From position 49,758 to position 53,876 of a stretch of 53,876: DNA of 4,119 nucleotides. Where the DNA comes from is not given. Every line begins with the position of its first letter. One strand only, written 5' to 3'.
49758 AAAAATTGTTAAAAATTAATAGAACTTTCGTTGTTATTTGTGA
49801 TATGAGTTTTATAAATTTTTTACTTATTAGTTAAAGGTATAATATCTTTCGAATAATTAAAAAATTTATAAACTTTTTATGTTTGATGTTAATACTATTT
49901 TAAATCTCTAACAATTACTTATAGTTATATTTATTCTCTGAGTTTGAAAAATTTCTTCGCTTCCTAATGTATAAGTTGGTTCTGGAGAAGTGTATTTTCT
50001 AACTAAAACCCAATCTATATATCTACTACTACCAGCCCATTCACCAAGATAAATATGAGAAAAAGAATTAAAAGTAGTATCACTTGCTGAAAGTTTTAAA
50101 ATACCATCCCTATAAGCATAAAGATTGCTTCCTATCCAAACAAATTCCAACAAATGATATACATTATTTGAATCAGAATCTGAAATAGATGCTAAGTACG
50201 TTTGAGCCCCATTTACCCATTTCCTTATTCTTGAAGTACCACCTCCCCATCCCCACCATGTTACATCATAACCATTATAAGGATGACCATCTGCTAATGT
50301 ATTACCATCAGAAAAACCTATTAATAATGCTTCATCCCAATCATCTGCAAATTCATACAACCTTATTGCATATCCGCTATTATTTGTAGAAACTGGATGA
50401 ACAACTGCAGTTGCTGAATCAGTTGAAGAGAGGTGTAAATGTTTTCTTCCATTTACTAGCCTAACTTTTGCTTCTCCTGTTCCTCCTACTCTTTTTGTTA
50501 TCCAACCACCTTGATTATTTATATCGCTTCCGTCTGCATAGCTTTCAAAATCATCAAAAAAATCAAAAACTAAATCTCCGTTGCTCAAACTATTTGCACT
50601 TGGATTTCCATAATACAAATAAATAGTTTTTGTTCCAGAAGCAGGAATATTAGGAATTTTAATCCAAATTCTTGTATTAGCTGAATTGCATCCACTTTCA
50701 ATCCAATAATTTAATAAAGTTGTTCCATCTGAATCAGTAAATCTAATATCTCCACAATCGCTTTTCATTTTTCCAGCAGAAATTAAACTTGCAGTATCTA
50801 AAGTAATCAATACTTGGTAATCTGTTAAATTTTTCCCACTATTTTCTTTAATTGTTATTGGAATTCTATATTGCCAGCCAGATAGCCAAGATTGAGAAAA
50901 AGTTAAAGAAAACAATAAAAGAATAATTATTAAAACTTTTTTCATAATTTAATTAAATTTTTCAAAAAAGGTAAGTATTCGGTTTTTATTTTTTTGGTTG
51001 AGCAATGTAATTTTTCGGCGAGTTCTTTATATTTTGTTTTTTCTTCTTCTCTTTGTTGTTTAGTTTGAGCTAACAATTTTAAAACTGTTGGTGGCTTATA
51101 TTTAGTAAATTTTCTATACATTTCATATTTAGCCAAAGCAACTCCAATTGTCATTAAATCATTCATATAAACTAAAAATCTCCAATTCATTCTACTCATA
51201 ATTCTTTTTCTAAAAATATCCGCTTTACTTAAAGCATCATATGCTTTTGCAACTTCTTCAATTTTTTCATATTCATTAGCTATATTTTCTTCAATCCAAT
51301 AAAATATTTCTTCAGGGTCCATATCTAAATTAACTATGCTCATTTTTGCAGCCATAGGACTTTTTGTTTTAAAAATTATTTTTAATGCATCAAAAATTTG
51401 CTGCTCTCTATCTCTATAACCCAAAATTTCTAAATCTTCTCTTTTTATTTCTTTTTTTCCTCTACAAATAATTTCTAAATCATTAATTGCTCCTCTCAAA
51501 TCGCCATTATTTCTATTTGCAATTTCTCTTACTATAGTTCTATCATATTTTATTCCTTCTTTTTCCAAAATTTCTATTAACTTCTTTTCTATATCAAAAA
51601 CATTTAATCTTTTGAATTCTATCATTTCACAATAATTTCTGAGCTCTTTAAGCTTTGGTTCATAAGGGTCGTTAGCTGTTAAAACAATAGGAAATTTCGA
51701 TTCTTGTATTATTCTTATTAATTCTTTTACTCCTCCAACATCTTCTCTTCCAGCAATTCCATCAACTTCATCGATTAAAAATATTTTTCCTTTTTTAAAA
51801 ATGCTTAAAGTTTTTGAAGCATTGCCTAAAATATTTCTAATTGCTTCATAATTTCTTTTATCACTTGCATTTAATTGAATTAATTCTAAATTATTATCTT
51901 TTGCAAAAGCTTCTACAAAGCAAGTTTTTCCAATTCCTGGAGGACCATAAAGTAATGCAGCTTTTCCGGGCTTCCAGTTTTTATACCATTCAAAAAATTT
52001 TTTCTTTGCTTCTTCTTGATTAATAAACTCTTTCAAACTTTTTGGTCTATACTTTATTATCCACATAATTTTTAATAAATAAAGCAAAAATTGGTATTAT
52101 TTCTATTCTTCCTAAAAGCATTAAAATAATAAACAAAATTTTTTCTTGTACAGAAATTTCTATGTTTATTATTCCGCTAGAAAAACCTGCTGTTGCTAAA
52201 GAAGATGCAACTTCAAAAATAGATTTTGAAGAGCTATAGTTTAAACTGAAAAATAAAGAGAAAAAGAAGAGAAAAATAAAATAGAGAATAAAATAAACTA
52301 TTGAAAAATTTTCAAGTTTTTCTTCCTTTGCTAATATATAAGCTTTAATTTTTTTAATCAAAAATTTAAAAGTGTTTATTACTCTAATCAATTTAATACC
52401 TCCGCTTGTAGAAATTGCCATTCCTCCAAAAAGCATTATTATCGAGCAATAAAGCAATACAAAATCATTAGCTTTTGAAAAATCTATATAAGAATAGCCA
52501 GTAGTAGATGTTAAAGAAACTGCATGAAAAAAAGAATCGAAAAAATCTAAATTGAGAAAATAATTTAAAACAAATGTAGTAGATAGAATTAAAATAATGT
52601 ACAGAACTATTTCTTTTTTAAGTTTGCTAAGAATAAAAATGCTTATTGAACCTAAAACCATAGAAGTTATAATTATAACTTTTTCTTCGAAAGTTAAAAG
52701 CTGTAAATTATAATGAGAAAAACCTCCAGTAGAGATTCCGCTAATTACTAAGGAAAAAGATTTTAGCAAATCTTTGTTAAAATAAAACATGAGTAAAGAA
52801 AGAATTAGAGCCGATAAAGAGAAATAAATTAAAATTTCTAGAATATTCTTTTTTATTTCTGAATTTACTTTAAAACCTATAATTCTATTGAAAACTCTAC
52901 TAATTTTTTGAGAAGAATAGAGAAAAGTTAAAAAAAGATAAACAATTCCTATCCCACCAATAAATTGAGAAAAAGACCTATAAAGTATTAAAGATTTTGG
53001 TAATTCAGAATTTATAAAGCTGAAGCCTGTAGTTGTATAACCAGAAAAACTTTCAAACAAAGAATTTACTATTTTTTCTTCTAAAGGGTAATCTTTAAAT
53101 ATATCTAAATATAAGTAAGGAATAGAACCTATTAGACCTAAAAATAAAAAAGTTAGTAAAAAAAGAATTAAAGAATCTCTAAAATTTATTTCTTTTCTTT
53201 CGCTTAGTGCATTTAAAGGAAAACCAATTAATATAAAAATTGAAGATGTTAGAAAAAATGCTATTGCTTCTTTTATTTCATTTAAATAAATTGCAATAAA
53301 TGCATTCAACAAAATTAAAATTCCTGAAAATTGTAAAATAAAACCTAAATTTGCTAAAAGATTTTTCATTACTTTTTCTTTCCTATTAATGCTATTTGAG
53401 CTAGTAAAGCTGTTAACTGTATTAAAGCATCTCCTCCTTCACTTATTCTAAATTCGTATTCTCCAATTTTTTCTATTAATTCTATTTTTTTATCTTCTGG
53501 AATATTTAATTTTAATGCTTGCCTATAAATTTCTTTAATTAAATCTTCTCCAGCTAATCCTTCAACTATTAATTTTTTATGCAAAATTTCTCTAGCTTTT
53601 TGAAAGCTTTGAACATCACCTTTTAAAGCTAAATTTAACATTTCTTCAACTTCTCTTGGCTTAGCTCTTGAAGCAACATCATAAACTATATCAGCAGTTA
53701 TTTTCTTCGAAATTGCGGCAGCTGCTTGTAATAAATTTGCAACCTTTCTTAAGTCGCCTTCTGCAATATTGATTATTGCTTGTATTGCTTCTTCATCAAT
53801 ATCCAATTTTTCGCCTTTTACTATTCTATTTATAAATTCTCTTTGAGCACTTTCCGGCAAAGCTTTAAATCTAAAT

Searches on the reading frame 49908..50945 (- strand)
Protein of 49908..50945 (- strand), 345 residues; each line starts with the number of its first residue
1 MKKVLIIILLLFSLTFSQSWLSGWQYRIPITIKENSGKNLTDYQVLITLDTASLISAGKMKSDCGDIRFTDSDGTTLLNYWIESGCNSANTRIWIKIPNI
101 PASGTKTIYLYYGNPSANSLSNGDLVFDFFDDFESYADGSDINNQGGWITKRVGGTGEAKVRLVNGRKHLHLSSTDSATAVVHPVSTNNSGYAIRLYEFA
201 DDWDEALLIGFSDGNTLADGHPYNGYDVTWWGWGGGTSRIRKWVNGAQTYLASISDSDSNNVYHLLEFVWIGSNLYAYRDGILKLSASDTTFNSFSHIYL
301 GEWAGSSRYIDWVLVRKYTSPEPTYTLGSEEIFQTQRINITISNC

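Call 10: search_protein_families(library=pfam, max_evalue=0.01, proteins=[window:49908-50945:-])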
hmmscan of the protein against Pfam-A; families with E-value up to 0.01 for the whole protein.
window:49908-50945:- (345 aa): 1 family
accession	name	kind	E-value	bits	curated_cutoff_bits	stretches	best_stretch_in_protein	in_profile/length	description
PF10102.14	DUF2341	-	5.3e-30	104.1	23.4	1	63-136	1-74/84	Domain of unknown function (DUF2341)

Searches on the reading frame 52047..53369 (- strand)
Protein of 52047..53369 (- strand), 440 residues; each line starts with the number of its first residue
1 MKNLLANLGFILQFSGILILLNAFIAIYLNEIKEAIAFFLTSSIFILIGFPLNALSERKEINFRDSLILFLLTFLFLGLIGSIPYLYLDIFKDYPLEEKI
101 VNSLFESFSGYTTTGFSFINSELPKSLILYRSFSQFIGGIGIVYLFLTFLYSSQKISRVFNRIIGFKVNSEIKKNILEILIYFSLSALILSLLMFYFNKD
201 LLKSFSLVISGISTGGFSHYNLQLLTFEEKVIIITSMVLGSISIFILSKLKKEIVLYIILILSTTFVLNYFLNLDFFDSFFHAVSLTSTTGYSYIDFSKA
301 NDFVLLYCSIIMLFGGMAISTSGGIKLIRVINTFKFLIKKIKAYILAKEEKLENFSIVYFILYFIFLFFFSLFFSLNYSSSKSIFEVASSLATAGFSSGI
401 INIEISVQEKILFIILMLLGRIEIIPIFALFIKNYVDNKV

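Call 10: search_protein_families(library=pfam, max_evalue=0.01, proteins=[window:52047-53369:-])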
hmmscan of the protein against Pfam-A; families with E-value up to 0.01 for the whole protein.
window:52047-53369:- (440 aa): 1 family
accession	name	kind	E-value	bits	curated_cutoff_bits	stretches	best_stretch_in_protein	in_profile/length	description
PF02386.22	TrkH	-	9e-25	87.5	27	2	224-433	271-492/502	Cation transport protein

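Call 60: find_encoding_contigs(protein=window:52047-53369:-, flank=10000, max_places=3)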
Protein window:52047-53369:- (440 aa): 4 contigs read that carry it; 3 places shown.
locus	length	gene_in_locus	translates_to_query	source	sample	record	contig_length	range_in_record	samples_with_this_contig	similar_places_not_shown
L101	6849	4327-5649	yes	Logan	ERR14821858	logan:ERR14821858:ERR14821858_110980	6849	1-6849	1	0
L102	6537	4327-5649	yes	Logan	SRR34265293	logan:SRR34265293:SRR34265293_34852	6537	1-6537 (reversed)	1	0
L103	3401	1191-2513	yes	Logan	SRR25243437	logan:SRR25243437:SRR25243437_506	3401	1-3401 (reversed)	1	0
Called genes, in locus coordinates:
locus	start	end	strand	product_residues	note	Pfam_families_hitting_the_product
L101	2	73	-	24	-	?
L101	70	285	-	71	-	PF01904:DUF72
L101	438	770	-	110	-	PF01904:DUF72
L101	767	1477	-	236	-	PF01411:tRNA-synt_2c, PF07973:tRNA_SAD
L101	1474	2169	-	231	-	PF06560:GPI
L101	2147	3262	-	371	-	PF13641:Glyco_tranf_2_3, PF00535:Glycos_transf_2, PF13632:Glyco_trans_2_3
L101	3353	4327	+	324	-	PF03215:Rad17, PF05496:RuvB_N, PF25199:nSTAND_NTPase5 (weak), PF00004:AAA, PF13177:DNA_pol3_delta2, PF25361:AAA_lid_RFC1, PF16193:AAA_assoc_2 (weak), PF08542:Rep_fac_C, +1 more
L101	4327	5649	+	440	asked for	PF02386:TrkH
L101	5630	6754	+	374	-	PF05496:RuvB_N (faint), PF00004:AAA, PF21960:RCF1-5-like_lid (weak)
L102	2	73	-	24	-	?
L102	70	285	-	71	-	PF01904:DUF72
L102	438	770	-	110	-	PF01904:DUF72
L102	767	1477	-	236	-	PF01411:tRNA-synt_2c, PF07973:tRNA_SAD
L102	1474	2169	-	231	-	PF06560:GPI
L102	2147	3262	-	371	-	PF13641:Glyco_tranf_2_3, PF00535:Glycos_transf_2, PF13632:Glyco_trans_2_3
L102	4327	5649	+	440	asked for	PF02386:TrkH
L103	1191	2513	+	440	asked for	PF02386:TrkH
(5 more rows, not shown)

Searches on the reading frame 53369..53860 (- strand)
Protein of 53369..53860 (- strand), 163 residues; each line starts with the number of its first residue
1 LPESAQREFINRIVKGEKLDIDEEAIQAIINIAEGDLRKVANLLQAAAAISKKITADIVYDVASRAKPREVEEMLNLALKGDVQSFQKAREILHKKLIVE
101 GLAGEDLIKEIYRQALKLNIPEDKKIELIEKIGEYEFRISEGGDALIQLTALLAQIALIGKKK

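Call 10: search_protein_families(library=pfam, max_evalue=0.01, proteins=[window:53369-53860:-])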
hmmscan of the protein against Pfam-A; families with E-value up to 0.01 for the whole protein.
window:53369-53860:- (163 aa): 4 families
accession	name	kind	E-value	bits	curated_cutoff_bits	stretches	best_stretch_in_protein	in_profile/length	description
PF08542.16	Rep_fac_C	-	7e-24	84.5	23.6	1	67-155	2-88/88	Replication factor C C-terminal domain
PF25361.1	AAA_lid_RFC1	-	3.3e-08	33.3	34.9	1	7-57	5-55/59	RFC1-like, AAA+ ATPase lid domain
PF16193.11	AAA_assoc_2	-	3.1e-06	27.8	34.3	1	17-66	3-58/81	AAA C-terminal domain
PF21960.2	RCF1-5-like_lid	-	0.00021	21.6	27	1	11-48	4-42/43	RCF1/5-like, AAA+ ATPase lid domain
